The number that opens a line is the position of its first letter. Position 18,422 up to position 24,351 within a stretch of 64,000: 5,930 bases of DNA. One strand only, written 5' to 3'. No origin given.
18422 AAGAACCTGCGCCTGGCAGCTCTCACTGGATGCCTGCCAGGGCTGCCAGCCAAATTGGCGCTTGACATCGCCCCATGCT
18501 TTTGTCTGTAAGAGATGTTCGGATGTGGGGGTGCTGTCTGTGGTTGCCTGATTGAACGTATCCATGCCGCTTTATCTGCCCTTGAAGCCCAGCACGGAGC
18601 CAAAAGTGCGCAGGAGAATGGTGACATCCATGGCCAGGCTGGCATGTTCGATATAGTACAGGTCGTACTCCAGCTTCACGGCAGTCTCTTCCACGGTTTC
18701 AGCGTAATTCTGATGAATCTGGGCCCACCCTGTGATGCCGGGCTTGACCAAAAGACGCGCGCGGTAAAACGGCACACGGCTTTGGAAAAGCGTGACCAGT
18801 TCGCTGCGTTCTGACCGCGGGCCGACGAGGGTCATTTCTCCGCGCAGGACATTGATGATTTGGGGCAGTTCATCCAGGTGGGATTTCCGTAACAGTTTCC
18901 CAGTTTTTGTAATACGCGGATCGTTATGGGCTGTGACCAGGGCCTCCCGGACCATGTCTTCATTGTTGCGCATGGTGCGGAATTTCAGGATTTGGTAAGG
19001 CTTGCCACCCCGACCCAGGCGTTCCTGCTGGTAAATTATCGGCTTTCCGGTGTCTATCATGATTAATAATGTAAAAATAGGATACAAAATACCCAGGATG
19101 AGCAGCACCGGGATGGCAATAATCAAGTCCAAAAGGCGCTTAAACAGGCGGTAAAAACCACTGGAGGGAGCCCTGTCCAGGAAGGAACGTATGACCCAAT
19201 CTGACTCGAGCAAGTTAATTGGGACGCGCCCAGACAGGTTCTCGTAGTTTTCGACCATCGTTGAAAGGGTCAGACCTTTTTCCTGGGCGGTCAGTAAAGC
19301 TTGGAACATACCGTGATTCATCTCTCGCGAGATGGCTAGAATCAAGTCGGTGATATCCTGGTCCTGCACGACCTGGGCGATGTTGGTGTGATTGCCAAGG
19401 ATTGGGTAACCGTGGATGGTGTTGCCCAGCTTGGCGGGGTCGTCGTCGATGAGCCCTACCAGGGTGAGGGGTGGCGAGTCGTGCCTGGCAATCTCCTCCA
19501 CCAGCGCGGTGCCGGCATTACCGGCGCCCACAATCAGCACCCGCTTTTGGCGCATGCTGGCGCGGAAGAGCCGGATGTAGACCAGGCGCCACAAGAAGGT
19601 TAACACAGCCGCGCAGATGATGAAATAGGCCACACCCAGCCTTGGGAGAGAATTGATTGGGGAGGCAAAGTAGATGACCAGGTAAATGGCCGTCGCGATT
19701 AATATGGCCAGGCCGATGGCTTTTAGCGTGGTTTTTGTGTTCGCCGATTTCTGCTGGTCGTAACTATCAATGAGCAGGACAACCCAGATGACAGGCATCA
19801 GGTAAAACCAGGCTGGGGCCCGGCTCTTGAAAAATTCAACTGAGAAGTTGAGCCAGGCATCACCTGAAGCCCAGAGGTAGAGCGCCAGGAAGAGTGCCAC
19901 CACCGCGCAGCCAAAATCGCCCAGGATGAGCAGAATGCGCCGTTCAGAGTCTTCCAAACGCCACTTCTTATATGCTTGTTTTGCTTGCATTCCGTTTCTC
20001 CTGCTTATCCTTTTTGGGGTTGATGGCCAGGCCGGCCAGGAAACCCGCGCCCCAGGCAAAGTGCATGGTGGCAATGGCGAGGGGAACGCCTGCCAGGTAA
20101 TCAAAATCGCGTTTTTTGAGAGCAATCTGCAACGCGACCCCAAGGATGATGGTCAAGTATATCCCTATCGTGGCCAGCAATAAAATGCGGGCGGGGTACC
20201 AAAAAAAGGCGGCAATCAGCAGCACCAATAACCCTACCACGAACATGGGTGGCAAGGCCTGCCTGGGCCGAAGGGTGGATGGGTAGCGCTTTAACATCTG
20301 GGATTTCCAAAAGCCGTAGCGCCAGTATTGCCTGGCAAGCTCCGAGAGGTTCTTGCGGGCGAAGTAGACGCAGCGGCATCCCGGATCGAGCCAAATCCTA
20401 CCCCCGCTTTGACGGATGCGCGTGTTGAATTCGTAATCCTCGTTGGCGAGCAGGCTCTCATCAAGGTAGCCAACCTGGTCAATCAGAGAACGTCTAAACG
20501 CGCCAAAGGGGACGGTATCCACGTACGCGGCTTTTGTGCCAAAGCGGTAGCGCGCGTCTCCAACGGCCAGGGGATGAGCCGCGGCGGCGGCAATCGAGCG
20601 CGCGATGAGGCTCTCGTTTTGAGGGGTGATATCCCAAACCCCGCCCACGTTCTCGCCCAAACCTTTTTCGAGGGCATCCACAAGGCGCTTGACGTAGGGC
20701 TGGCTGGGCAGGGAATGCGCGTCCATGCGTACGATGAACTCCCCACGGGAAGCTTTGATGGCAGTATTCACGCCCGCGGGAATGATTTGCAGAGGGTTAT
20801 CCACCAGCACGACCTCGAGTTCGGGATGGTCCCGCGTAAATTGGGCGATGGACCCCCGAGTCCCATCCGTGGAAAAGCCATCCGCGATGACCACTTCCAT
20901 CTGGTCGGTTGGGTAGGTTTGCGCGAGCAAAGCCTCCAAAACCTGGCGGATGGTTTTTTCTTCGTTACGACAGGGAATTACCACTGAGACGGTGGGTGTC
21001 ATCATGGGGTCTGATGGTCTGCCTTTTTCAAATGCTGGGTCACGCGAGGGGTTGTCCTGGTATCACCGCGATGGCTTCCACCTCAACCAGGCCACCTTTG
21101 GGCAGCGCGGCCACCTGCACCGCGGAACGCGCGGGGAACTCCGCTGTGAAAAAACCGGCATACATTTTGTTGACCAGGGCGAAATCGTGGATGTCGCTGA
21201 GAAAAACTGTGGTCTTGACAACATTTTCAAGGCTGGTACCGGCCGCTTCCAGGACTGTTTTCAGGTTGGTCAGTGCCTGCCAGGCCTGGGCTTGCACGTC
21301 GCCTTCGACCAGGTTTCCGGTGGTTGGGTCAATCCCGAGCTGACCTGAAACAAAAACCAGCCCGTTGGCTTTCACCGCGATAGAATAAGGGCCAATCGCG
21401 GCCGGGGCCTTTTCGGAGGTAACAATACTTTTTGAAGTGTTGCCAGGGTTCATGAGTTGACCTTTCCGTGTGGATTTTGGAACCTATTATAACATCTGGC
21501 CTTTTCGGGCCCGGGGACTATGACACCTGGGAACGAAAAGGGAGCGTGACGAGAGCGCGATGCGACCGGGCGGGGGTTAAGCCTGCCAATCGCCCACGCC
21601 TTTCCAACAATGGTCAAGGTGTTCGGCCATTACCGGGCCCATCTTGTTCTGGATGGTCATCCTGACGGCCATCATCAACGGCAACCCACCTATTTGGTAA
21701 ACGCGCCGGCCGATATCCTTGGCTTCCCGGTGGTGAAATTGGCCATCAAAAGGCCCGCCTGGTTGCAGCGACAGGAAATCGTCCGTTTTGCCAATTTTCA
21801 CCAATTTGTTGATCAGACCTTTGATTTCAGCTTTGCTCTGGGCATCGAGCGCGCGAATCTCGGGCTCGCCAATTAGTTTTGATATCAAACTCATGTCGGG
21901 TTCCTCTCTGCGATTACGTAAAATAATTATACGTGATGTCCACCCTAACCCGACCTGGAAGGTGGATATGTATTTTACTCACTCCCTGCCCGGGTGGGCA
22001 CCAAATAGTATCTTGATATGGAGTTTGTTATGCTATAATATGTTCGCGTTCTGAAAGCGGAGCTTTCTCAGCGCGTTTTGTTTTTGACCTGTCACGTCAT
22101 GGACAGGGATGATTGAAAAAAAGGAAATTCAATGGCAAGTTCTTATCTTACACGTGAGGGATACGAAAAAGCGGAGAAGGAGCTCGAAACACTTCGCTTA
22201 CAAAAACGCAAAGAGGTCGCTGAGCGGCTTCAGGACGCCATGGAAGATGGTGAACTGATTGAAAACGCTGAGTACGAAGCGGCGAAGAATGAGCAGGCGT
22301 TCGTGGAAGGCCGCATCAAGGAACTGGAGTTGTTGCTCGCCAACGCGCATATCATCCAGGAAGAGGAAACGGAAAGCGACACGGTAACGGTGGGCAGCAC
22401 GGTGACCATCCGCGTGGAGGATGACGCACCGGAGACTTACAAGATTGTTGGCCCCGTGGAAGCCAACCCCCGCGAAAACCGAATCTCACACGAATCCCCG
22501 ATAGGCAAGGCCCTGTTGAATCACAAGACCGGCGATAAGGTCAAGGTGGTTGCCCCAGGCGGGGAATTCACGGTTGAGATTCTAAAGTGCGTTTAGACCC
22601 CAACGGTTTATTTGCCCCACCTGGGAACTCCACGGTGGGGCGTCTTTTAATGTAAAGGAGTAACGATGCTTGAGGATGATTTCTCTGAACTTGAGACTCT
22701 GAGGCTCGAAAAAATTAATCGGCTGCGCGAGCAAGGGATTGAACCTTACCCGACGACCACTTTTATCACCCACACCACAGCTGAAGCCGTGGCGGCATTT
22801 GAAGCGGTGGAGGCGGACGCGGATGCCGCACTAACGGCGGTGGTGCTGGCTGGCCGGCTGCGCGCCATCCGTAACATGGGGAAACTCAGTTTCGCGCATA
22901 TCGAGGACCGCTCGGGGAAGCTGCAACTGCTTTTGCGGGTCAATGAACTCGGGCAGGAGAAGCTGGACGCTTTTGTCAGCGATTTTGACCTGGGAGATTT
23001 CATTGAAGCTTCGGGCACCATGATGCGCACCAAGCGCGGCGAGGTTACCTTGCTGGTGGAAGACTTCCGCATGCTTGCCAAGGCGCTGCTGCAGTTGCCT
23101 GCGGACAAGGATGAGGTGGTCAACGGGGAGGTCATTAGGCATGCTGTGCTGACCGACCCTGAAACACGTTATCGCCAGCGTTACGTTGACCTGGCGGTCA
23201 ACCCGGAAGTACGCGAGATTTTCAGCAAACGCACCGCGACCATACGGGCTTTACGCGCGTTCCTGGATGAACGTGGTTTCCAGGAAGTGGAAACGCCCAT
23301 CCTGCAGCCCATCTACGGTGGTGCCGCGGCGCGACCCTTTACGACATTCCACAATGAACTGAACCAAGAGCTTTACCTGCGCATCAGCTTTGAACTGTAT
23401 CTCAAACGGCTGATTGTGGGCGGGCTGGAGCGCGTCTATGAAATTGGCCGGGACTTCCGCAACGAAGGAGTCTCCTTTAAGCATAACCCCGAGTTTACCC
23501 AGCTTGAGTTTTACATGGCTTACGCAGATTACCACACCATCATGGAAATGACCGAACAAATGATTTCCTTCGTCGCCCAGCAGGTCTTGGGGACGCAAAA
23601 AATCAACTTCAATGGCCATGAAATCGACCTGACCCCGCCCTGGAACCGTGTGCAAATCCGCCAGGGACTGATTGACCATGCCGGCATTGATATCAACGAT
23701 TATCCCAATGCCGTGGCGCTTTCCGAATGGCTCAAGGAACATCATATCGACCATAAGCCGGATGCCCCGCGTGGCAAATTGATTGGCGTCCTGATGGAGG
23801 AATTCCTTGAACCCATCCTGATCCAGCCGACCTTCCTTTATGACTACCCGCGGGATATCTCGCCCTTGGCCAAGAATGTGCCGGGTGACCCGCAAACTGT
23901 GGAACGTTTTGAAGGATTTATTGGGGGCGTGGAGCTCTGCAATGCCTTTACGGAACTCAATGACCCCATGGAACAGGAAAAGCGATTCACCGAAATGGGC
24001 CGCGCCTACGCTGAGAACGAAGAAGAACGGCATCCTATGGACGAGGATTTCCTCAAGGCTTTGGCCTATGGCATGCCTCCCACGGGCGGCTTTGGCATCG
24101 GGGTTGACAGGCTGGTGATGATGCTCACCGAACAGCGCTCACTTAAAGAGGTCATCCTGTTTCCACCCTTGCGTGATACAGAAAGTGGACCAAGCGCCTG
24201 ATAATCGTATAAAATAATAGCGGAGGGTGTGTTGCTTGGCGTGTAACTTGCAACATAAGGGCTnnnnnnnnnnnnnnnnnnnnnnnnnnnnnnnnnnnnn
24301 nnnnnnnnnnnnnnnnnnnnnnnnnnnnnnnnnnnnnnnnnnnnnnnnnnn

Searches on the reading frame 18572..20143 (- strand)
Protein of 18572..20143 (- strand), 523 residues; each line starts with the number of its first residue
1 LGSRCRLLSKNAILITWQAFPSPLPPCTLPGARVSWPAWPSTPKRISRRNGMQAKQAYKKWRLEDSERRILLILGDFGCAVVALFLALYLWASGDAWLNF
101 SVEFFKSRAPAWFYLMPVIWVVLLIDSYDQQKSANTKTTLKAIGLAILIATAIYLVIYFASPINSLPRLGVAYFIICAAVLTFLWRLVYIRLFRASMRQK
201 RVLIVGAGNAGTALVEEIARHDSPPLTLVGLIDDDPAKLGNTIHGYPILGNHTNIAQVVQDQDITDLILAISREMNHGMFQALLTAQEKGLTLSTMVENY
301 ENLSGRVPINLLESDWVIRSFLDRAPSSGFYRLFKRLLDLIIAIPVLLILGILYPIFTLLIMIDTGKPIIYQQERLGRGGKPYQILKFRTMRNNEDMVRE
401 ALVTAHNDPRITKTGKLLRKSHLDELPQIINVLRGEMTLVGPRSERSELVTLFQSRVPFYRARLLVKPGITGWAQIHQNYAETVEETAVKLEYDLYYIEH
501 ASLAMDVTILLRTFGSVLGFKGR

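Call 40: search_protein_families(library=pfam, proteins=[window:18572-20143:-], max_evalue=0.00001)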
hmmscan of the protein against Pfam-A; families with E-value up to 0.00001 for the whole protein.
window:18572-20143:- (523 aa): 2 families
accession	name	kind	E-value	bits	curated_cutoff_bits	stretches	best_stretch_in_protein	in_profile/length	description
PF02397.22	Bac_transf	-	1.8e-60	203.9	27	1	335-518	1-178/179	Bacterial sugar transferase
PF13727.12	CoA_binding_3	-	7.3e-16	59.1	25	1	125-272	3-150/175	CoA-binding domain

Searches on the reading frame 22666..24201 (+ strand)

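Call 40: search_protein_families(library=pfam, proteins=[window:22666-24201:+], max_evalue=0.00001)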
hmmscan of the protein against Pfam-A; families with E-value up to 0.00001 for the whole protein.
window:22666-24201:+ (511 aa): 2 families
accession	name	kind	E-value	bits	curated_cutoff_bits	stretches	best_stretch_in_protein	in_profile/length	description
PF00152.25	tRNA-synt_2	-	1.8e-90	303.6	25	1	165-501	2-306/308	tRNA synthetases class II (D, K and N)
PF01336.31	tRNA_anti-codon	-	2.3e-14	53.5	27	1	59-136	1-74/75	OB-fold nucleic acid binding domain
